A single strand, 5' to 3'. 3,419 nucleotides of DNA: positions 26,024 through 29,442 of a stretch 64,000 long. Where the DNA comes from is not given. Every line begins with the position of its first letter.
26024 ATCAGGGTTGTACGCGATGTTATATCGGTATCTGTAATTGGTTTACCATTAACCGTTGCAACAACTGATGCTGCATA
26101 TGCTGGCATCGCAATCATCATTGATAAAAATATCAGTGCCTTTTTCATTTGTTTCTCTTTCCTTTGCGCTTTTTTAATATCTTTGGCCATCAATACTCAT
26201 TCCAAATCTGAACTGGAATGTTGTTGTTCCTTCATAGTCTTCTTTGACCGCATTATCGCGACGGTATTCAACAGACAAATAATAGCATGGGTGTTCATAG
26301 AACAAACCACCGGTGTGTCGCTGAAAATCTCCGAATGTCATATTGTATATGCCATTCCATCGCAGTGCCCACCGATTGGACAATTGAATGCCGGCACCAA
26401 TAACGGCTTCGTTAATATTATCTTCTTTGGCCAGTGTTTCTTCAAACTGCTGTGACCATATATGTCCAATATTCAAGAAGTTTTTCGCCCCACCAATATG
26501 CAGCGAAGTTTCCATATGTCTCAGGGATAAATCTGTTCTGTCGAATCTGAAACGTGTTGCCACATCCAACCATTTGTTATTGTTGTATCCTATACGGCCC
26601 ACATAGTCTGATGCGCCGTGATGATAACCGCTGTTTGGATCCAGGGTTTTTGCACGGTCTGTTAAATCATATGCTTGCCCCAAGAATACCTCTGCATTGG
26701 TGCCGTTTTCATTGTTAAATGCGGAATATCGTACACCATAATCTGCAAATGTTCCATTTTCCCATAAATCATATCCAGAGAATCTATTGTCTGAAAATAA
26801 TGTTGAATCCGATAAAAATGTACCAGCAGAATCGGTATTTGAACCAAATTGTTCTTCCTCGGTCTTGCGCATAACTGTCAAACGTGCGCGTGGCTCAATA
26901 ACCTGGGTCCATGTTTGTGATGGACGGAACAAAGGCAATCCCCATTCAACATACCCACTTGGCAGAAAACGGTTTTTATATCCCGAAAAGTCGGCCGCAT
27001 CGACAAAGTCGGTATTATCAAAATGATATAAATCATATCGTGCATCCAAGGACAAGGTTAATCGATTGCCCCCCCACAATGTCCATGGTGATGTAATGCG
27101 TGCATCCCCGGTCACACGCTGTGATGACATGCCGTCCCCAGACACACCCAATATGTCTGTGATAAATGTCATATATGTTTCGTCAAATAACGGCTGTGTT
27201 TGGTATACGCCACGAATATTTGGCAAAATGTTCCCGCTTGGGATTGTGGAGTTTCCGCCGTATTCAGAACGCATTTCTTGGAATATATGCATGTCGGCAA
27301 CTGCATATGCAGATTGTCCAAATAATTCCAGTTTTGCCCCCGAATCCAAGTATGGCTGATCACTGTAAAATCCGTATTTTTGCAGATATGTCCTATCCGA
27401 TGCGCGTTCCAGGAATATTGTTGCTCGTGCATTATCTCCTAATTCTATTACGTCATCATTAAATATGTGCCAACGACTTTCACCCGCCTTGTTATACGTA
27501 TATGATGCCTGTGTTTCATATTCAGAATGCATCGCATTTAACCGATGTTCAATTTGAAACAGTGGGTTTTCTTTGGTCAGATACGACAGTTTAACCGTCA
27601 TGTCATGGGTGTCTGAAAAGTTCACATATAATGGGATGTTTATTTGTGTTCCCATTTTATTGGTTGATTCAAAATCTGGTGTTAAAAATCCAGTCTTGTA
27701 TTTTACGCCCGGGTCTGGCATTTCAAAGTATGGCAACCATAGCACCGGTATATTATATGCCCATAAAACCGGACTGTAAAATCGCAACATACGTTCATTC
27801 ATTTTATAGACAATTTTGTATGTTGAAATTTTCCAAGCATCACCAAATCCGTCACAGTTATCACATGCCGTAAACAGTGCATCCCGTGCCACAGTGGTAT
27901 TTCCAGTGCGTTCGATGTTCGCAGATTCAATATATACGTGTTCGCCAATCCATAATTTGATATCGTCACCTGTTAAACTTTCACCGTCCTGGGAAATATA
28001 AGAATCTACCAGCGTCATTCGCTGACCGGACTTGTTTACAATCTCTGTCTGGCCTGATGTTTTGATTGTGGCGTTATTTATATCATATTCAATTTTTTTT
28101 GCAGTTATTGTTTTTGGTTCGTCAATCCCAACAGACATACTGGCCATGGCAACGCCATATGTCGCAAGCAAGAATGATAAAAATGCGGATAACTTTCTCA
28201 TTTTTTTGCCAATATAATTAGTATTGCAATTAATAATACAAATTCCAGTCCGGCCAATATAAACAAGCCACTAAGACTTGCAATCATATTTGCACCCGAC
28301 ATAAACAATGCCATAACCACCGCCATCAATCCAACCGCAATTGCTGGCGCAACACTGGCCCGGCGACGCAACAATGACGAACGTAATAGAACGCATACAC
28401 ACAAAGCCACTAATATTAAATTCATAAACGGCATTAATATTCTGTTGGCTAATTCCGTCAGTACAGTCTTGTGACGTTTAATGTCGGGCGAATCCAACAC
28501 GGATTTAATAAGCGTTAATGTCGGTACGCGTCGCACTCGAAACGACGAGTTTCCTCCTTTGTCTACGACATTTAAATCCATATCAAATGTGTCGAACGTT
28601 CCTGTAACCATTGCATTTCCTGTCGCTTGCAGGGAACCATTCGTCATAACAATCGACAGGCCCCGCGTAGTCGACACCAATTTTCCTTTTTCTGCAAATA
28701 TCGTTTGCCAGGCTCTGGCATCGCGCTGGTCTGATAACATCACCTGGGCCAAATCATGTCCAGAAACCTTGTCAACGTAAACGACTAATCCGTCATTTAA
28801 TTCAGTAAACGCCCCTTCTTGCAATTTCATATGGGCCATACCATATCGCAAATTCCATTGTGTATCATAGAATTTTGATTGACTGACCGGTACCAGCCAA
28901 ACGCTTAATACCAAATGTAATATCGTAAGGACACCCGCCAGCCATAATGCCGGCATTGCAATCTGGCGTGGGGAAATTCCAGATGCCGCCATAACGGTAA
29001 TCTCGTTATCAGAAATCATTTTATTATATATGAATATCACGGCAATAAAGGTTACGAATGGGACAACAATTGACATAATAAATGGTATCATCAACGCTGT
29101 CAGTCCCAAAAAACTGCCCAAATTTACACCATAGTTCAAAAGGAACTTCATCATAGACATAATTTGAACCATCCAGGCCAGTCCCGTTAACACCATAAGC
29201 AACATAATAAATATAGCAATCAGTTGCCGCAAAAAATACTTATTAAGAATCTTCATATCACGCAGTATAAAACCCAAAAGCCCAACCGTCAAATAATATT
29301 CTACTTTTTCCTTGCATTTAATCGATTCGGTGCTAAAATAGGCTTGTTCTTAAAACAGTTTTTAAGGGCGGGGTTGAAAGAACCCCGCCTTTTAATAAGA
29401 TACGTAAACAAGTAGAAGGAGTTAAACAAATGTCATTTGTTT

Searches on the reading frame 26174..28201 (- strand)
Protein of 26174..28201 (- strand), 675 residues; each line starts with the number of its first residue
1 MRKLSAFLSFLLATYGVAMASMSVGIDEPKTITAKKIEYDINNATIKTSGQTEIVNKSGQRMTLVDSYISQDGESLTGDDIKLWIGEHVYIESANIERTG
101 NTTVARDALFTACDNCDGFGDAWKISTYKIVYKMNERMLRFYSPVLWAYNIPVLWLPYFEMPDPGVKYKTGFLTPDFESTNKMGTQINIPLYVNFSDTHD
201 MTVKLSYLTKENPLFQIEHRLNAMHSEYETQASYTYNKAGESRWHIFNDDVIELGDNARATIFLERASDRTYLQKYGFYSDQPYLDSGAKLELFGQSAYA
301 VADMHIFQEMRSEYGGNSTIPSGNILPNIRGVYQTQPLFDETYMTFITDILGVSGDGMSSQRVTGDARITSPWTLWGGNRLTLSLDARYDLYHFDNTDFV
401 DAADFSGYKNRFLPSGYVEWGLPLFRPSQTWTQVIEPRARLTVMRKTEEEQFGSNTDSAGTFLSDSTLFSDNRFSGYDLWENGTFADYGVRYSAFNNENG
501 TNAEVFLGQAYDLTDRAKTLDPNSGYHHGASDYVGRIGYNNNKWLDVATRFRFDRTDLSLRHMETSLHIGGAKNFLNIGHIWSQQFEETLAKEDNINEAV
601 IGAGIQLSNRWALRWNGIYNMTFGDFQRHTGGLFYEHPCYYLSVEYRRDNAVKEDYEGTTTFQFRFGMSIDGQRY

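Call 17: search_protein_families(library=pfam, proteins=[window:26174-28201:-], max_evalue=0.0001)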
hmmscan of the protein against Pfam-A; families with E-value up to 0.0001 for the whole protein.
window:26174-28201:- (675 aa): 1 family
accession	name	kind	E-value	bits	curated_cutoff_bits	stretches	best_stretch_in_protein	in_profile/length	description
PF04453.20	LptD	-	2.2e-40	139.6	22.4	1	243-611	3-384/384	LPS transport system D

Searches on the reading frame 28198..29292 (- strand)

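Call 17: search_protein_families(library=pfam, proteins=[window:28198-29292:-], max_evalue=0.0001)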
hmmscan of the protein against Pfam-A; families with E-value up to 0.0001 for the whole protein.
window:28198-29292:- (364 aa): 1 family
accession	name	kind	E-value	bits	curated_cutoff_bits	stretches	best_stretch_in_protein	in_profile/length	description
PF03739.19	LptF_LptG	-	1.3e-55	189.3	27.9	1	18-362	1-351/353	Lipopolysaccharide export system permease LptF/LptG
